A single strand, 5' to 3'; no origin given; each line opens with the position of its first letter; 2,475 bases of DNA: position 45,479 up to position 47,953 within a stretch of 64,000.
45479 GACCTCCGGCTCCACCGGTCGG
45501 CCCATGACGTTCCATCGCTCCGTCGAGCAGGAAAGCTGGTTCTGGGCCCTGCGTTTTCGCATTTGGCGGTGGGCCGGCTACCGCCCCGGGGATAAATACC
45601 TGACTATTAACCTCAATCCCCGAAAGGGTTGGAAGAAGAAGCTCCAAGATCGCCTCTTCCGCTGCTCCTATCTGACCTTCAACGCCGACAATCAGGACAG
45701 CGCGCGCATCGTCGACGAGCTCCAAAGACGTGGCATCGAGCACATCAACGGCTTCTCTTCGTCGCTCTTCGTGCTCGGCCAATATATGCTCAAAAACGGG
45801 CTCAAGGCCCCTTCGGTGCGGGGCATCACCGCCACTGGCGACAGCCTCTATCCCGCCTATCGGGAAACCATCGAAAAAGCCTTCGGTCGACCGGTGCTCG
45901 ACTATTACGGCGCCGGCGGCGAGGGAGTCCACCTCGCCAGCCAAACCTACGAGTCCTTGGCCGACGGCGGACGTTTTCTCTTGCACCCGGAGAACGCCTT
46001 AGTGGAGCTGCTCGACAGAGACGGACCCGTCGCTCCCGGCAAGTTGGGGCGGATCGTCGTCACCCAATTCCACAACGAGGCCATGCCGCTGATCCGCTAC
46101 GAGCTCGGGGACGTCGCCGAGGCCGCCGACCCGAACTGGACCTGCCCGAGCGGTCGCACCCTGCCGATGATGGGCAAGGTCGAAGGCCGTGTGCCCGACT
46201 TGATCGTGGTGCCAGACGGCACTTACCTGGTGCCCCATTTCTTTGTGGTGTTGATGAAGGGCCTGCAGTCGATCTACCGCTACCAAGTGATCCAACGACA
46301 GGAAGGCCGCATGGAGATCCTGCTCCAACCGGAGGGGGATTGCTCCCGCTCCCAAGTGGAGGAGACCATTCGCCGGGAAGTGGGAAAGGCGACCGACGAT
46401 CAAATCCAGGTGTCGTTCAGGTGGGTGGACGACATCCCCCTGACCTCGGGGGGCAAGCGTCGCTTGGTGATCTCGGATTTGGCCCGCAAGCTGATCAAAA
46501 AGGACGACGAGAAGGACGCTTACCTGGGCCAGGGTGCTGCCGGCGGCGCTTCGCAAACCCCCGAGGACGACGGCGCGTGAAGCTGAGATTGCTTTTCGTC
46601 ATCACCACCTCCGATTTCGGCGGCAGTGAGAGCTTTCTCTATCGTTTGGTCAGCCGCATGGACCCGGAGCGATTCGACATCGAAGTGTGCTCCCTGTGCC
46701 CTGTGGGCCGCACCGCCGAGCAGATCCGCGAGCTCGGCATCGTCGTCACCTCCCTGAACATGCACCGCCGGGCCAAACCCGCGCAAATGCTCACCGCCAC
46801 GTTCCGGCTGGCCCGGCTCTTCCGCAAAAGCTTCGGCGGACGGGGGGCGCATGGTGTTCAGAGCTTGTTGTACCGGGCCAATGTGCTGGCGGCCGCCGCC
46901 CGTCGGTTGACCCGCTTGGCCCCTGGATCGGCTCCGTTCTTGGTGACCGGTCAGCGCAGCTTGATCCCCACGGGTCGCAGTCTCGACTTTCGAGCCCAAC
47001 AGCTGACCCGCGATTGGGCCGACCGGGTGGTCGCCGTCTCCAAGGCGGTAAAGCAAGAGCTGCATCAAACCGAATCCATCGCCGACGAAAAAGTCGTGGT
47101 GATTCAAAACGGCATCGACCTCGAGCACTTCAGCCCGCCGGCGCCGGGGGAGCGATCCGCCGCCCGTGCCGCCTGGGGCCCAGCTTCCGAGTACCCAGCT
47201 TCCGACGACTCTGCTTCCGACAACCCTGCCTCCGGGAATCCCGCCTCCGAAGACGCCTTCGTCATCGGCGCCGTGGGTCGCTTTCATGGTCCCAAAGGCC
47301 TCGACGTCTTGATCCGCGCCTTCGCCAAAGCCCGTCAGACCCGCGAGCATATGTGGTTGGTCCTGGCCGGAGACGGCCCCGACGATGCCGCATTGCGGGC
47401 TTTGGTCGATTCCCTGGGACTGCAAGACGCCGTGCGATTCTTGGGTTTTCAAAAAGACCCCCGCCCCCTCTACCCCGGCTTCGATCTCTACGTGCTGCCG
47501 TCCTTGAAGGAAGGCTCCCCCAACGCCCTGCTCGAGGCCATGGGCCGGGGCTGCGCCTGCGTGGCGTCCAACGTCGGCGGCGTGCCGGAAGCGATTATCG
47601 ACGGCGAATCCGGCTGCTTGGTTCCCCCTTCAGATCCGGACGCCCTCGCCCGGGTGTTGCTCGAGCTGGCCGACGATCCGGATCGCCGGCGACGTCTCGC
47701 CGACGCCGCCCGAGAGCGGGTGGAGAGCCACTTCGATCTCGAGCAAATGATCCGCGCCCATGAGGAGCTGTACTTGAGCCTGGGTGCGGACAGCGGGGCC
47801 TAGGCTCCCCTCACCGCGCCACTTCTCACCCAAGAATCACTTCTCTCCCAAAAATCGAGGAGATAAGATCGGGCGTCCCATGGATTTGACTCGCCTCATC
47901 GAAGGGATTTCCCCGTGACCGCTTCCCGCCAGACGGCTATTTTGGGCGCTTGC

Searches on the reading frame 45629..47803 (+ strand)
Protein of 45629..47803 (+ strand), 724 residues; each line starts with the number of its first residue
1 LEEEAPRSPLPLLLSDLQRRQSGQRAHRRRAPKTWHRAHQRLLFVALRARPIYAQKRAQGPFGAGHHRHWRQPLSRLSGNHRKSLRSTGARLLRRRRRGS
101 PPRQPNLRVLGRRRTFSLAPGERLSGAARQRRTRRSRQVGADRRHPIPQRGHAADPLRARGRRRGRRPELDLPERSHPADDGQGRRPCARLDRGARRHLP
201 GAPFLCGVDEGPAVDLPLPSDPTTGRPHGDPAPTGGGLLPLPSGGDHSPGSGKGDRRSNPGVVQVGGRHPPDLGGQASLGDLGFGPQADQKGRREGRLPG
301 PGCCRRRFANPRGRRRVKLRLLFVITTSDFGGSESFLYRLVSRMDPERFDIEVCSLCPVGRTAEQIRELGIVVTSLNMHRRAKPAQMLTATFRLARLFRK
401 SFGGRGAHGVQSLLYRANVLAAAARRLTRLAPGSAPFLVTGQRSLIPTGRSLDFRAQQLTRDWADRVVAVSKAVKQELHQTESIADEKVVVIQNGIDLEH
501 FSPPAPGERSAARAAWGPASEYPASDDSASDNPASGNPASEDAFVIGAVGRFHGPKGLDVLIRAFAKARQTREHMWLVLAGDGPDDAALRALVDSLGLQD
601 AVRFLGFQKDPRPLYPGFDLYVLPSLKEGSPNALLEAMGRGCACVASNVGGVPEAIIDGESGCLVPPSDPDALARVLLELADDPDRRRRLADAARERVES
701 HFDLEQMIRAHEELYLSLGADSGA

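Call 3: search_protein_families(library=pfam, proteins=[window:45629-47803:+])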
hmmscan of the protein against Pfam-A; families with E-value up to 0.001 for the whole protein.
window:45629-47803:+ (724 aa): 5 families
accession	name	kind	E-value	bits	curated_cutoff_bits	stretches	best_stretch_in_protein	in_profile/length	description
PF00534.26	Glycos_transf_1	-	8.4e-39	133.3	26.4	1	539-697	11-172/172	Glycosyl transferases group 1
PF13692.12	Glyco_trans_1_4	-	2.2e-38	132.1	27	1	544-683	2-142/142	Glycosyl transferases group 1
PF13439.12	Glyco_transf_4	-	4.5e-15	56.5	28.5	1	330-499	1-169/170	Glycosyltransferase Family 4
PF13524.12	Glyco_trans_1_2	-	4.1e-07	30.5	25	1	632-709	65-140/144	Glycosyl transferase-like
PF20706.3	GT4-conflict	-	1.5e-06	27.9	26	1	534-701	188-375/385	Family 4 Glycosyltransferase in conflict systems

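Call 4: search_protein_families(library=ncbifam, proteins=[window:45629-47803:+])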
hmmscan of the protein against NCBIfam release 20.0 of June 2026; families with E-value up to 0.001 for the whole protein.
window:45629-47803:+ (724 aa): 39 families (the best 25 are shown)
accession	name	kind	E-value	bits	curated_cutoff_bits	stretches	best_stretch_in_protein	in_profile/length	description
TIGR03088.1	stp2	hypoth_equivalog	1.5e-52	178.9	409.05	1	321-716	4-371/374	TIGR03088 family PEP-CTERM/XrtA system glycosyltransferase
TIGR03999.1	thiol_BshA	equivalog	1e-33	116.8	273.7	1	541-716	197-371/375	N-acetyl-alpha-D-glucosaminyl L-malate synthase BshA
NF041876.1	EPS_EpsE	equivalog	4.5e-31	108.5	400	1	538-706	209-384/389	exopolysaccharide biosynthesis GT4 family glycosyltransferase EpsE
TIGR04063.1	stp3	hypoth_equivalog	3.5e-30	105.2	442.05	1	541-718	211-395/397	TIGR04063 family PEP-CTERM/XrtA system glycosyltransferase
TIGR03449.1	mycothiol_MshA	equivalog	4.1e-23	82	462.5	1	462-715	163-400/406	D-inositol-3-phosphate glycosyltransferase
TIGR02149.1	glgA_Coryne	subfamily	6.6e-23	81.5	302.4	1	457-715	138-387/391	glycogen synthase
NF038011.1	PelF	equivalog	3.4e-20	72.6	100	1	543-715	306-489/489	GT4 family glycosyltransferase PelF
NF050063.1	ProtGlycPglJ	equivalog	3.9e-18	65.8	500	1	540-706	192-354/363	N-acetylgalactosamine-N,N'-diacetylbacillosaminyl-diphospho-undecaprenol 4-alpha-N-acetylgalactosaminyltransferase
TIGR04157.1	glyco_rSAM_CFB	subfamily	1.9e-17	63.4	400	1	541-715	225-406/406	TIGR04157 family glycosyltransferase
TIGR04005.1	wcaL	equivalog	1.3e-16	60.5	537.6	1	546-709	225-397/406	colanic acid biosynthesis glycosyltransferase WcaL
NF038229.1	Glyco4_Geo_Pelo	equivalog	4.5e-16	58.8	400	1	556-716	174-334/338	GPMC system family 4 glycosyltransferase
TIGR04047.1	MSMEG_0565_glyc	hypoth_equivalog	6.7e-16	58.3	259.85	1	462-715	137-371/373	MSMEG_0565 family glycosyltransferase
NF011726.0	PRK15179.1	equivalog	9e-15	54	733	1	539-710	513-686/694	Vi polysaccharide biosynthesis protein TviE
NF047684.1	TeichurnBiosyTuaC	equivalog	4.8e-13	48.8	550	1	544-715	220-386/391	teichuronic acid biosynthesis protein TuaC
NF046085.1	XrtY_assoc_Gly1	equivalog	7.5e-13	48.1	400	1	482-717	177-383/387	XrtY-associated glycosyltransferase XYAG1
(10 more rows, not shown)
